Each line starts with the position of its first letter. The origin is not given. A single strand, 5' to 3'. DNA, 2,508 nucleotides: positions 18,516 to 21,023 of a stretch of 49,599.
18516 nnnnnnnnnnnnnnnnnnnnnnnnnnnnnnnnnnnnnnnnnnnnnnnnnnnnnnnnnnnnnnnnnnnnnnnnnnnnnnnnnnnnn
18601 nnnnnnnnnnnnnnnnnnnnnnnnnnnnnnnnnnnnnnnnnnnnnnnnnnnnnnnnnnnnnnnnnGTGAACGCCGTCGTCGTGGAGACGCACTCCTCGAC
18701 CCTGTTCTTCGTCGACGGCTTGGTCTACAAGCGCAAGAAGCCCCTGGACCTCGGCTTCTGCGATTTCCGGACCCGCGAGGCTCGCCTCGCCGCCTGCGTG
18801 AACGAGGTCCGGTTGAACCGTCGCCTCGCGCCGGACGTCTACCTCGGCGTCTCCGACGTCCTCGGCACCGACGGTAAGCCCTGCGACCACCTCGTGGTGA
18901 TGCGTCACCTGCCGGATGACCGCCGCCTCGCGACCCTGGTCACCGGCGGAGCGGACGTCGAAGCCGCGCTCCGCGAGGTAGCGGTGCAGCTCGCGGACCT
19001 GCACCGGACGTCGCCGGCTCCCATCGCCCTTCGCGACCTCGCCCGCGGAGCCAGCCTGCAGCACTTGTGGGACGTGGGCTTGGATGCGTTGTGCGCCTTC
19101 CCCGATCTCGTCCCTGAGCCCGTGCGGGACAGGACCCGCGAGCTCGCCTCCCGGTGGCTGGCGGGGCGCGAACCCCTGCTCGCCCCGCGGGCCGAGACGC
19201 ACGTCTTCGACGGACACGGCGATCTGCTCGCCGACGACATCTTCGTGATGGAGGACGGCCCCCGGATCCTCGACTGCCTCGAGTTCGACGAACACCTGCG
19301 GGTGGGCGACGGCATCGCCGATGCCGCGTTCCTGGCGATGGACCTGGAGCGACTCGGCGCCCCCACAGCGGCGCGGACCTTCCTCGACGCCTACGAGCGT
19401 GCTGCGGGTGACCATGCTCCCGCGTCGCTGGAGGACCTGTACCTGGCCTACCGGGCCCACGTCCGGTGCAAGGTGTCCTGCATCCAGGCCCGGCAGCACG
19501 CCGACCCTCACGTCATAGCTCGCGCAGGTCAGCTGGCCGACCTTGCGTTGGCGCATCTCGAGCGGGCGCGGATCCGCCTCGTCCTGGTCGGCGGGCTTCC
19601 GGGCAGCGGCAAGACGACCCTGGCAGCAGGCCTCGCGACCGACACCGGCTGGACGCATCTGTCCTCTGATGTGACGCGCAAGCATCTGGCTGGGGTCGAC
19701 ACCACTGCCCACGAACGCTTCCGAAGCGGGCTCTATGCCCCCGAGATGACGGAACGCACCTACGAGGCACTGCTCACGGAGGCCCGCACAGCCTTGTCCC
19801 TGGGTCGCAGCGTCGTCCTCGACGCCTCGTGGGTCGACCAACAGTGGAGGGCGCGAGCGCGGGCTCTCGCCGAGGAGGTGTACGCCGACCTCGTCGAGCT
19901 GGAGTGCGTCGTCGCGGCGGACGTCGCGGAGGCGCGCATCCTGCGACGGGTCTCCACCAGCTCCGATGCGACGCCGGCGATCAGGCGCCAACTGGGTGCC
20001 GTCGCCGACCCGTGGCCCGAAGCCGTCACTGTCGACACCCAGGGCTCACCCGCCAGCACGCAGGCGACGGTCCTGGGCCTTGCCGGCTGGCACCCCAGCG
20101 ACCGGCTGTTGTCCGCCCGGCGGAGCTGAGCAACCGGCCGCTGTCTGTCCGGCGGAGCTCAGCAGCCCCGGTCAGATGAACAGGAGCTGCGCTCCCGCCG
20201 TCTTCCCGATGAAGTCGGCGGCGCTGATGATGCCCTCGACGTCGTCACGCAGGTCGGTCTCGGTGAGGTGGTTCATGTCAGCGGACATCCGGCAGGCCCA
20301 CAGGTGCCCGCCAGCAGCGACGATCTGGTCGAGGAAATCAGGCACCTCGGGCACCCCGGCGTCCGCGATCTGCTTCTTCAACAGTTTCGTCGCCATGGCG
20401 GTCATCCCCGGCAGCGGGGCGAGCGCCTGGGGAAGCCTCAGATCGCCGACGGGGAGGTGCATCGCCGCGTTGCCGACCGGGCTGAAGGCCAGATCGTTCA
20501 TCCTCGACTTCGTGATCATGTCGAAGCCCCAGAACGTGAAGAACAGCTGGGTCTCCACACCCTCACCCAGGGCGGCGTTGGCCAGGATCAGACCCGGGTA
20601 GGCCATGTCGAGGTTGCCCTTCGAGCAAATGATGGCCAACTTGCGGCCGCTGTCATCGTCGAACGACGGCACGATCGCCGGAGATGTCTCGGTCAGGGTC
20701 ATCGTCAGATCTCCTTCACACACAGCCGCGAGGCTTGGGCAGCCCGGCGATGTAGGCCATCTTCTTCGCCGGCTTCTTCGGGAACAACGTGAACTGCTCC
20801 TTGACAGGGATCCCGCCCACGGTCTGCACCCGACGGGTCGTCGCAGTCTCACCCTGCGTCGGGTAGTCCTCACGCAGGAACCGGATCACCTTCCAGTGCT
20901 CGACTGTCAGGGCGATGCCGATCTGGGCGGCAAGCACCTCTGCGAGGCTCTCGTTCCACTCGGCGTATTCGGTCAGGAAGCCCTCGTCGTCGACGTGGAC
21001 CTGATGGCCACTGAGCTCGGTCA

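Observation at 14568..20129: Four-gene, fully overlapped operon linking a Pat-type acetyltransferase to two orphan dormancy families and a CopD-like mini membrane protein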

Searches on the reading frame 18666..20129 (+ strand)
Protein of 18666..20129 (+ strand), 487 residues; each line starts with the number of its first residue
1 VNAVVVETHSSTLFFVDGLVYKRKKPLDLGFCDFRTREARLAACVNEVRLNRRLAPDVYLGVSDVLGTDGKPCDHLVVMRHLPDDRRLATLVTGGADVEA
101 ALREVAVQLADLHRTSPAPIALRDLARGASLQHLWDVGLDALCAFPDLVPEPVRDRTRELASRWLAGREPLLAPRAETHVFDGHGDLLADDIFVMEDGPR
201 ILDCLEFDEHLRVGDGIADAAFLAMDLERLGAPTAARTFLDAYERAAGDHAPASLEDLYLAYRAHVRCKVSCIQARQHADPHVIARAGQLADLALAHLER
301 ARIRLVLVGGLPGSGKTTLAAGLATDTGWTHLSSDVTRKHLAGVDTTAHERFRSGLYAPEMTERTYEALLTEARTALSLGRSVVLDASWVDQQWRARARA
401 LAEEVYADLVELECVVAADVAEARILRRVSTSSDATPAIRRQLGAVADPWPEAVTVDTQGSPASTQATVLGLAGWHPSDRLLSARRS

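Call 4: search_protein_families(library=pfam, proteins=[window:18666-20129:+], max_evalue=0.01)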
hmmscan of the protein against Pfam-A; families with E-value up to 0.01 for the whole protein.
window:18666-20129:+ (487 aa): 8 families
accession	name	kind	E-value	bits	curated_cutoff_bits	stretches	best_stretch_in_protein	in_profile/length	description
PF13671.12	AAA_33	-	6.7e-24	85.2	27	1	305-444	1-134/143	AAA domain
PF13207.12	AAA_17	-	5.9e-06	27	27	1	310-429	2-120/136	AAA domain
PF06414.18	Zeta_toxin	-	2.9e-05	24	22.3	1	301-433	14-148/199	Zeta toxin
PF07931.18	CPT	-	0.00011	22.6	22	1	304-428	2-128/172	Chloramphenicol phosphotransferase-like protein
PF13191.12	AAA_16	-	0.00025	22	32.6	1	283-408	2-104/167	AAA ATPase domain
PF00406.28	ADK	-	0.00073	20.1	26.8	1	310-443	3-132/151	Adenylate kinase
PF13238.12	AAA_18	-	0.0036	18.2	29.4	1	306-342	1-37/128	AAA domain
PF13521.12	AAA_28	-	0.0058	17.3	27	0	306-391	3-85/164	AAA domain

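Call 5: search_protein_families(library=ncbifam, proteins=[window:18666-20129:+], max_evalue=0.01)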
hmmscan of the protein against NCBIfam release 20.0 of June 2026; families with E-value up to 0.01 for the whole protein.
window:18666-20129:+ (487 aa): 12 families
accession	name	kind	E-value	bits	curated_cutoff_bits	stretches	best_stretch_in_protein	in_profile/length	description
NF040667.1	hom_kin_desulfo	exception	7.6e-05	22.6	197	1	307-345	4-42/163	homoserine kinase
TIGR01663.1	PNK-3'Pase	equivalog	0.0002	19.9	502.8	0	279-337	340-398/520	bifunctional polynucleotide phosphatase/kinase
TIGR04352.1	HprK_rel_A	equivalog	0.00037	19.7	200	1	295-335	101-139/280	HprK-related kinase A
TIGR02173.1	cyt_kin_arch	equivalog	0.00097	19.2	102.1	1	305-339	2-36/169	(d)CMP kinase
NF011100.0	PRK14527.1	equivalog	0.001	18.7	154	1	304-429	7-129/191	adenylate kinase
NF005115.0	PRK06547.1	equivalog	0.0011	18.4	173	1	293-331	5-44/172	hypothetical protein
TIGR04075.1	bacter_Pnkp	equivalog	0.0012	17.1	750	1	301-442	6-133/851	polynucleotide kinase-phosphatase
TIGR01351.1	adk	subfamily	0.0032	17.1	168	1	307-343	3-40/212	adenylate kinase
NF001381.0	PRK00279.1-3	equivalog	0.0046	16.7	187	0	304-433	2-128/188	adenylate kinase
TIGR01360.1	aden_kin_iso1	equivalog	0.005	16.5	284.1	0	304-342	4-43/188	adenylate kinase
NF006746.0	PRK09270.1-5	subfamily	0.0062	15.5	250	0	287-325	5-43/210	nucleoside/nucleotide kinase family protein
NF008994.0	PRK12337.1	equivalog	0.0082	14.7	603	0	301-339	260-299/492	2-phosphoglycerate kinase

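Call 12: find_encoding_contigs(protein=window:18666-20129:+, flank=10000, max_places=6)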
Protein window:18666-20129:+ (487 aa): no gene with exactly this product is on record in the collection.
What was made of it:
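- Tried and rejected: Exact-sequence look-up of gene 4 found nothing (call 12).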

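Call 15: find_homologous_proteins(query=window:18666-20129:+, max_evalue=1e-10)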
Query window:18666-20129:+ (487 aa): 6246 proteins with E <= 1e-10 among 8000 candidates; the best 120 are listed.
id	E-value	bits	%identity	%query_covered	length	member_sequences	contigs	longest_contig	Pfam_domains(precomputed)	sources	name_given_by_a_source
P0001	0.0e+0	1058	99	100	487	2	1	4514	PF06414.19,PF13671.13,PF13207.13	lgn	-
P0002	1.3e-203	695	69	98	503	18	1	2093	PF06414.19,PF13671.13,PF13238.13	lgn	-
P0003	6.8e-198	677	66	99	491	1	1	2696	PF13671.13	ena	-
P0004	2.6e-195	668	67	98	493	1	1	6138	PF13671.13,PF13207.13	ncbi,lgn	-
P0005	2.5e-192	658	67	97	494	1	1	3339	PF13671.13,PF13207.13,PF13238.13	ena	-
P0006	3.8e-189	648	65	97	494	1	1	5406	PF13671.13,PF13207.13,PF13238.13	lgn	-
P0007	1.0e-187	643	65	97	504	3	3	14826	PF07931.19,PF13671.13,PF13207.13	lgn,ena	-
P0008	1.1e-187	643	68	94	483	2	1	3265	PF07931.19,PF13671.13,PF13207.13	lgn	-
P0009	2.0e-187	642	65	100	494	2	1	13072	PF13671.13,PF13207.13,PF13238.13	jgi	jgi:aminoglycoside phosphotransferase family enzyme/predicted kinase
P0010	7.6e-186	637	65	96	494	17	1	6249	PF13671.13,PF13207.13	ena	-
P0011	4.6e-185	634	63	98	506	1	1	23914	PF00406.30,PF13671.13,PF13207.13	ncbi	-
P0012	5.2e-185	634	65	97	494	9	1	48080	PF13671.13,PF13207.13,PF13238.13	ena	-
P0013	5.2e-184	631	67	94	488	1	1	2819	PF07931.19,PF13671.13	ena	-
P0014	1.5e-183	629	64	98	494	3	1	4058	PF13671.13,PF13207.13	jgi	jgi:aminoglycoside phosphotransferase family enzyme/predicted kinase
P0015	1.1e-181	623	64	99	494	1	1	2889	PF07931.19,PF13671.13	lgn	-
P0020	5.9e-177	608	63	96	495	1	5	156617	PF13671.13,PF13207.13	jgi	jgi:aminoglycoside phosphotransferase family enzyme/predicted kinase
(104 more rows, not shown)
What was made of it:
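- On Rv2004c family: Membership is inferred from the architecture, from the source names ("bifunctional aminoglycoside phosphotransferase/ATP-binding protein", call 15) and from the DosR-island context.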

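Call 17: find_related_loci(query=A1, collection=genome_contigs, flank=10000)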
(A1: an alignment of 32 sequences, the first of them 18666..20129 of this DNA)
Query A1 (487 aa) in genome_contigs; peptide patterns used: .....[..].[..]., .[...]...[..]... (x = any residue, [..] = any of these).
600 stretches matched a pattern (row limit reached: there are more); 547 encode a relative of the query (tblastn E <= 1e-3); the best 80 are kept; 80 distinct loci.
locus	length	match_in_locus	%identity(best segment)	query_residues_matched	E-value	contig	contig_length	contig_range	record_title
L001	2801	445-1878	67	1-475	0e+0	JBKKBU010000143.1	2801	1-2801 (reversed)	MAG: Mycobacteriales bacterium isolate swi_bin.373 S1Ck127_9581016_flag_1_multi_7.5909_len_2801, whole genome shotgun se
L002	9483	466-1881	64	1-469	0e+0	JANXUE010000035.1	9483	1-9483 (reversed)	MAG: Frankiales bacterium isolate 339R_metabat_269 339R_k141_1151953, whole genome shotgun sequence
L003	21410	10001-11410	48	3-458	1e-131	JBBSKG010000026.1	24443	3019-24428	MAG: Acidimicrobiales bacterium isolate LS4_metabat2.269 LS4_metabat2.269_K_2535365_L_24443_cov_12.0019, whole genome sh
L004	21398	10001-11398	52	1-460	6e-131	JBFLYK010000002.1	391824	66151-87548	MAG: Actinomycetota bacterium isolate MAG083 MAG083_2, whole genome shotgun sequence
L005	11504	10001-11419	53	3-470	5e-128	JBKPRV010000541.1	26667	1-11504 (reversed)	MAG: Actinomycetota bacterium isolate GS_EKS_MAG_00039 GS_EKS_000002538116, whole genome shotgun sequence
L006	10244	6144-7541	53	3-462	4e-127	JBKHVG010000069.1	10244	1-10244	MAG: Acidimicrobiia bacterium isolate B_bin_1_strict NODE_69_length_10244_cov_5.890922, whole genome shotgun sequence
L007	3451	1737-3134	51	1-461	2e-130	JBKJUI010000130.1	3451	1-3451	MAG: Acidimicrobiales bacterium isolate ant_bin.659 k117_2017904, whole genome shotgun sequence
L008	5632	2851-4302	49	2-479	5e-126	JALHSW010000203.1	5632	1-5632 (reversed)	MAG: Acidimicrobiia bacterium isolate PFL8 seq_1343504, whole genome shotgun sequence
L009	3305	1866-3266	54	2-462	7e-129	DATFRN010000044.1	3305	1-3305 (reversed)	MAG TPA_asm: Acidimicrobiales bacterium isolate SMAG_U9359 k141_5298010, whole genome shotgun sequence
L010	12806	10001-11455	50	2-474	8e-125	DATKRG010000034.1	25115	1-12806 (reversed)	MAG TPA_asm: Streptosporangiaceae bacterium isolate SMAG_U14022 k141_1025125, whole genome shotgun sequence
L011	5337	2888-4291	52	3-464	6e-125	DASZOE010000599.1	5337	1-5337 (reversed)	MAG TPA_asm: Acidimicrobiales bacterium isolate SMAG_U5936 k141_139246, whole genome shotgun sequence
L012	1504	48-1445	52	2-463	6e-135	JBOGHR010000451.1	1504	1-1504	MAG: Acidimicrobiales bacterium isolate M3-S_metabat2.bin.196 k127_1282136, whole genome shotgun sequence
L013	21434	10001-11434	51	2-474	1e-123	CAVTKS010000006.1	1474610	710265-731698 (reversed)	MAG: uncultured Acidimicrobiales bacterium isolate MFD06742.bin.1.182 genome assembly, contig: contig_4652, whole genome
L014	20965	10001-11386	47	3-462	1e-123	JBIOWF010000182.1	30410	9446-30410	MAG: Microtetraspora sp. isolate MAG089 k127_3023357, whole genome shotgun sequence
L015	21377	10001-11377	49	3-458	6e-123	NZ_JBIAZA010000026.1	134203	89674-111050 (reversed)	Streptosporangium sp. NPDC000396 NPDC000396_6_G10.ctg-0026, whole genome shotgun sequence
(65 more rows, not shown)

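Call 19: find_encoding_contigs(protein=P0012, flank=10000, max_places=2)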
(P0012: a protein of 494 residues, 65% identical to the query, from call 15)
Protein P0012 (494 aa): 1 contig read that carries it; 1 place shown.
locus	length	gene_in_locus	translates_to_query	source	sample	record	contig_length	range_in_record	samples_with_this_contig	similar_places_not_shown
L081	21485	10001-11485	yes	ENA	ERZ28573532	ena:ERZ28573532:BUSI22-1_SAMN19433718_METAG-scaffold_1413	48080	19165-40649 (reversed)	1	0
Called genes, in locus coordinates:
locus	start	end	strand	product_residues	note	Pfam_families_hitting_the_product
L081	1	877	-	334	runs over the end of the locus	PF00005:ABC_tran, PF13401:AAA_22 (faint), PF13304:AAA_21 (weak), PF08352:oligo_HPY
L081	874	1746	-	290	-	PF12911:OppC_N (weak), PF00528:BPD_transp_1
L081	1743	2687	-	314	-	PF19300:BPD_transp_1_N, PF00528:BPD_transp_1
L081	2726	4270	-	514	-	PF00496:SBP_bac_5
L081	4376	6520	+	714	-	PF02558:ApbA, PF03721:UDPG_MGDP_dh_N (faint), PF01425:Amidase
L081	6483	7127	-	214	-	PF00392:GntR, PF07729:FCD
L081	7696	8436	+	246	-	PF00106:adh_short, PF08659:KR, PF13561:adh_short_C2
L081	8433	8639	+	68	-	-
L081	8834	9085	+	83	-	-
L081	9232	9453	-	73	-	-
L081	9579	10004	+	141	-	-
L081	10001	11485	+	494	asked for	PF13238:AAA_18 (weak), PF13671:AAA_33, PF13207:AAA_17 (weak)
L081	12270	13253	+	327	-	PF08448:PAS_4 (weak), PF00990:GGDEF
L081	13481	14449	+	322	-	PF08240:ADH_N, PF00107:ADH_zinc_N, PF13602:ADH_zinc_N_2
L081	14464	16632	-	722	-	PF01183:Glyco_hydro_25, PF00041:fn3, PF16656:Pur_ac_phosph_N (faint)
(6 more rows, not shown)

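Call 20: find_encoding_contigs(protein=P0020, flank=10000, max_places=2)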
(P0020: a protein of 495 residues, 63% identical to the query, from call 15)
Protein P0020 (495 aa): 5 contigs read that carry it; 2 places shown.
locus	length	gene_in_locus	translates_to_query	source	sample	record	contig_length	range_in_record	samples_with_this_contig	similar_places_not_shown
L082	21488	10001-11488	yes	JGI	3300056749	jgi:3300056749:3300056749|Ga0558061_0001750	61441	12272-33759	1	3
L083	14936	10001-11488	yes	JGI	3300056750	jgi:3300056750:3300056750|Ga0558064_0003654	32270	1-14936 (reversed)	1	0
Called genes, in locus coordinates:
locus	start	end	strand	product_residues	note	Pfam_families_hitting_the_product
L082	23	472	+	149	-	PF00011:HSP20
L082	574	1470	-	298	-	PF01791:DeoC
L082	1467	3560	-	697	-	PF14742:GDE_N_bis, PF22422:MGH1-like_GH, PF06202:GDE_C (weak)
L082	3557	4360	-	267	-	PF00582:Usp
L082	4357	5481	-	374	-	PF13439:Glyco_transf_4, PF13579:Glyco_trans_4_4, PF00534:Glycos_transf_1, PF13692:Glyco_trans_1_4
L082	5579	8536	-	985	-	PF03632:Glyco_hydro_65m, PF03633:Glyco_hydro_65C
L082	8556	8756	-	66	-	PF08940:DUF1918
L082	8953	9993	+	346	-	PF08240:ADH_N, PF00107:ADH_zinc_N, PF13602:ADH_zinc_N_2 (weak)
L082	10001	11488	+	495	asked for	PF13207:AAA_17 (weak), PF13671:AAA_33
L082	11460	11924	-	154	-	PF01750:HycI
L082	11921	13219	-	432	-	PF00374:NiFeSe_Hases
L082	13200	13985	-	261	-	PF01058:Oxidored_q6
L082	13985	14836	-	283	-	PF00175:NAD_binding_1, PF10418:DHODB_Fe-S_bind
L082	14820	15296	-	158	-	PF00027:cNMP_binding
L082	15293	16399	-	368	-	PF12838:Fer4_7 (faint), PF13187:Fer4_9 (faint), PF13484:Fer4_16 (faint), PF13534:Fer4_17 (faint), PF13746:Fer4_18 (faint), PF12797:Fer4_2 (faint), PF13183:Fer4_8 (weak), PF17179:Fer4_22, +2 more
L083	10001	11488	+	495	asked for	PF13207:AAA_17 (weak), PF13671:AAA_33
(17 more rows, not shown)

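Call 21: find_encoding_contigs(protein=P0011, flank=10000, max_places=2)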
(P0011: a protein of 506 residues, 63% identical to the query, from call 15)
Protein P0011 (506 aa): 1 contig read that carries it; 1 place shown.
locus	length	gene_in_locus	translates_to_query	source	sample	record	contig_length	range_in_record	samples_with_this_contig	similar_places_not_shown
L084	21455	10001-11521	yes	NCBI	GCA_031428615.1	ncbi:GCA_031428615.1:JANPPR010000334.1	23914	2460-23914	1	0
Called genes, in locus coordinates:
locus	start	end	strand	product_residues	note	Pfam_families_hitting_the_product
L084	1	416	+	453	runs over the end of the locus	PF07228:SpoIIE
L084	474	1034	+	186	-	-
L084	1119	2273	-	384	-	PF00487:FA_desaturase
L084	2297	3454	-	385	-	PF00970:FAD_binding_6, PF00175:NAD_binding_1, PF00111:Fer2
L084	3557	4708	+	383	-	PF14361:RsbRD_N, PF17853:GGDEF_2, PF13556:HTH_30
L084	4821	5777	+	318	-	PF03741:TerC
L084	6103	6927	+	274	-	PF01209:Ubie_methyltran, PF08241:Methyltransf_11, PF08242:Methyltransf_12, PF13649:Methyltransf_25, PF13847:Methyltransf_31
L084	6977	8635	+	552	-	PF07719:TPR_2 (faint), PF13424:TPR_12 (faint), PF17874:TPR_MalT, PF00196:GerE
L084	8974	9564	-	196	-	-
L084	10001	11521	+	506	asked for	PF00406:ADK (weak), PF13207:AAA_17 (faint), PF13671:AAA_33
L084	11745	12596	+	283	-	PF01145:Band_7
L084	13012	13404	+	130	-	-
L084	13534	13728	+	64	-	-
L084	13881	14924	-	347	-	PF08240:ADH_N, PF00107:ADH_zinc_N, PF13602:ADH_zinc_N_2 (weak)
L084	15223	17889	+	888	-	PF00690:Cation_ATPase_N, PF00122:E1-E2_ATPase, PF12710:HAD (faint), PF00702:Hydrolase, PF13246:Cation_ATPase, PF00689:Cation_ATPase_C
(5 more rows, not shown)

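Call 35: search_solved_structures(query=window:18666-20129:+, max_evalue=0.01)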
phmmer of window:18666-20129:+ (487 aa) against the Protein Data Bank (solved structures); distinct sequences matched with E-value up to 0.01: 2.
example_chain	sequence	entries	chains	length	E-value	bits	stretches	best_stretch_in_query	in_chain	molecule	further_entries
2rhm_A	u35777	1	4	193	0.0018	20.7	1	305-431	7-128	Putative kinase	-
1qf9_A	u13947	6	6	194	0.004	19.5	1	299-339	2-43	PROTEIN (URIDYLMONOPHOSPHATE/CYTIDYLMONOPHOSPHATE KINASE) | URIDYLMONOPHOSPHATE/CYTIDYLMONOPHOSPHATE KINASE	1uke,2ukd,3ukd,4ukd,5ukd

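Call 52: predict_structure(alignment_id=A1)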
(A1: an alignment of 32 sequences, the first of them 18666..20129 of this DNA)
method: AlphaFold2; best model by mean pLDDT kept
length: 487 residues; sequences in the alignment: 32
mean_pLDDT: 93.5   pTM: 0.91
mean pLDDT of the five models: 93.5, 92.4, 92.1, 92.0, 91.4
residues with pLDDT >= 90: 418; 70-90: 56; 50-70: 13; < 50: 0
segments of 3 or more residues with pLDDT < 50: none
pLDDT, mean of each block of 10 residues (from residue 1): 80 94 90 90 94 96 95 95 97 98 98 96 94 97 96 98 96 97 94 97 82 95 97 97 97 97 97 92 94 97 98 95 94 95 79 77 97 98 97 98 97 97 89 87 94 96 93 82 75
secondary structure, 60 per line:
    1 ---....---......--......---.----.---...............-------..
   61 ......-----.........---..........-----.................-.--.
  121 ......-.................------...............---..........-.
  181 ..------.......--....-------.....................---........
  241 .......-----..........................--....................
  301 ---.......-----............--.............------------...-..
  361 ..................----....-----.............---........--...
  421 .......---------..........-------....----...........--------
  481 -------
elements in order: E4-7 E11-16 E19-24 H37-51 E59-66 E72-80 H88-93 H99-115 H120-126 H128-144 H151-165 H169-178 E180-182 E192-195 E198-201 H209-212 E213-215 H216-229 H233-247 H253-278 H281-300 E304-310 H316-327 E330-333 H334-342 H359-378 E383-386 H392-404 E408-415 H418-427 H437-446 E454-457 H462-472

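Call 58: fold_search(model_id=the predicted structure, library=pdb)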
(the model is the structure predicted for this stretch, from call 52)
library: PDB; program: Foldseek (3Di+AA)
matches with E <= 10: 1153; with E <= 0.001: 215
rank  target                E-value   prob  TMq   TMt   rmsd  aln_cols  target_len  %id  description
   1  2rhm_C                1.6e-06  1.00  0.29  0.67   4.6       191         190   23  Crystal structure of a putative kinase (caur_3907) from chloroflexus aurantiacus j-10-fl at 1.70 A resolution (released 2007-11-20)
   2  2rhm_D                3.4e-06  1.00  0.29  0.68   4.4       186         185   22  Crystal structure of a putative kinase (caur_3907) from chloroflexus aurantiacus j-10-fl at 1.70 A resolution (released 2007-11-20)
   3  2rhm_A                3.7e-06  1.00  0.29  0.70   4.4       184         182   24  Crystal structure of a putative kinase (caur_3907) from chloroflexus aurantiacus j-10-fl at 1.70 A resolution (released 2007-11-20)
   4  4eun                  4.5e-06  1.00  0.29  0.73   3.9       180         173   20  Crystal structure of a sugar kinase (Target EFI-502144 from Janibacter sp. HTCC2649), unliganded structure (released 2012-05-16)
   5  3dxq_A                4.9e-06  1.00  0.36  0.53   6.5       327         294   14  Crystal structure of choline/ethanolamine kinase family protein (NP_106042.1) from MESORHIZOBIUM LOTI at 2.55 A resolu (released 2008-08-05)
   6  2pu8_B                5.2e-06  1.00  0.33  0.41   8.7       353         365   12  Structures of 5-methylthioribose kinase reveal substrate specificity and unusual mode of nucleotide binding (released 2007-05-22)
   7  8jsu_D                6.0e-06  1.00  0.34  0.49   8.1       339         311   18  The crystal structure of TvaE in complex with TvaLP (released 2025-09-03)
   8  8jsu_B                6.6e-06  1.00  0.34  0.49   8.2       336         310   18  The crystal structure of TvaE in complex with TvaLP (released 2025-09-03)
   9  2pul_B                8.7e-06  1.00  0.34  0.43   9.0       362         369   13  Structures of 5-methylthioribose kinase reveal substrate specificity and unusual mode of nucleotide binding (released 2007-05-22)
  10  2pup_A                9.2e-06  1.00  0.34  0.43   8.4       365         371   12  Structures of 5-methylthioribose kinase reveal substrate specificity and unusual mode of nucleotide binding (released 2007-05-22)
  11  2rhm_B                9.6e-06  1.00  0.29  0.68   4.2       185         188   23  Crystal structure of a putative kinase (caur_3907) from chloroflexus aurantiacus j-10-fl at 1.70 A resolution (released 2007-11-20)
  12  6ctz                  1.1e-05  1.00  0.39  0.58   6.3       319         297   16  Structure of the GDP and kanamycin complex of APH(2")-IIia (released 2019-03-27)
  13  9qoy_A                1.1e-05  1.00  0.31  0.51   8.4       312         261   17  Pseudomonas aeruginosa APH(3")-IIb - Wild Type (released 2026-04-08)
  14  3t61_B                1.3e-05  1.00  0.25  0.64   5.7       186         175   17  Crystal Structure of a gluconokinase from Sinorhizobium meliloti 1021 (released 2011-08-17)
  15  3t61_A                1.7e-05  1.00  0.27  0.67   4.5       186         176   16  Crystal Structure of a gluconokinase from Sinorhizobium meliloti 1021 (released 2011-08-17)
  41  1knq_A                6.5e-05  1.00  0.28  0.71   4.1       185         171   17  Crystal structure of gluconate kinase (released 2002-05-29)
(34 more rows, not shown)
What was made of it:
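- On Rv2004c family: The model has pLDDT 93.5, and Foldseek hits include 3dxq, 6ctz and 2pu8 for the N-terminal part and 2rhm, 4eun and 1knq for the C-terminal part (calls 52, 58).
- Checked: A confident AlphaFold model (pLDDT 93.5) matches APH, choline-kinase and MTR-kinase folds in the N-terminal part and gluconate-kinase and PNK folds in the C-terminal part (calls 52, 58).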

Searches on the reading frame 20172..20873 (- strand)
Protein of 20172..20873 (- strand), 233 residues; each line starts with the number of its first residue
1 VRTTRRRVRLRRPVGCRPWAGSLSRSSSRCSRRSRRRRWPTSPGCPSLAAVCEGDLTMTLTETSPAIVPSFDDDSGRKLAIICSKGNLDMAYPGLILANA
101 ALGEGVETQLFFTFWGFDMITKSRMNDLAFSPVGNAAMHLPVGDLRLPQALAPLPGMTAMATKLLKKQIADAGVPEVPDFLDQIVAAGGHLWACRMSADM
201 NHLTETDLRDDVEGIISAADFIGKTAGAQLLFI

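Call 11: search_protein_families(library=pfam, proteins=[window:20172-20873:-], max_evalue=0.001)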
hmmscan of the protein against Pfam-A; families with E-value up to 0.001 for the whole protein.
window:20172-20873:- (233 aa): 2 families
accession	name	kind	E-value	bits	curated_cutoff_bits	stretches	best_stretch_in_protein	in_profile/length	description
PF13686.11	DrsE_2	-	4.6e-29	101.8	25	1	77-228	3-151/156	DsrE/DsrF/DrsH-like family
PF02635.20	DsrE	-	0.00023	21.8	22.7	0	163-214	44-95/116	DsrE/DsrF-like family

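Call 84: search_protein_families(library=ncbifam, proteins=[window:20172-20873:-], max_evalue=0.00001)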
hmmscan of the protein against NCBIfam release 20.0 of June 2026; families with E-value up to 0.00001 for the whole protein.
window:20172-20873:- (233 aa): 1 family
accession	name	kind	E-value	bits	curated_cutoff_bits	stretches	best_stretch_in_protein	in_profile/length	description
NF047629.1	SulfCarrDsrE2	equivalog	1.4e-31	109.9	210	1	76-222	3-147/159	sulfur carrier protein DsrE2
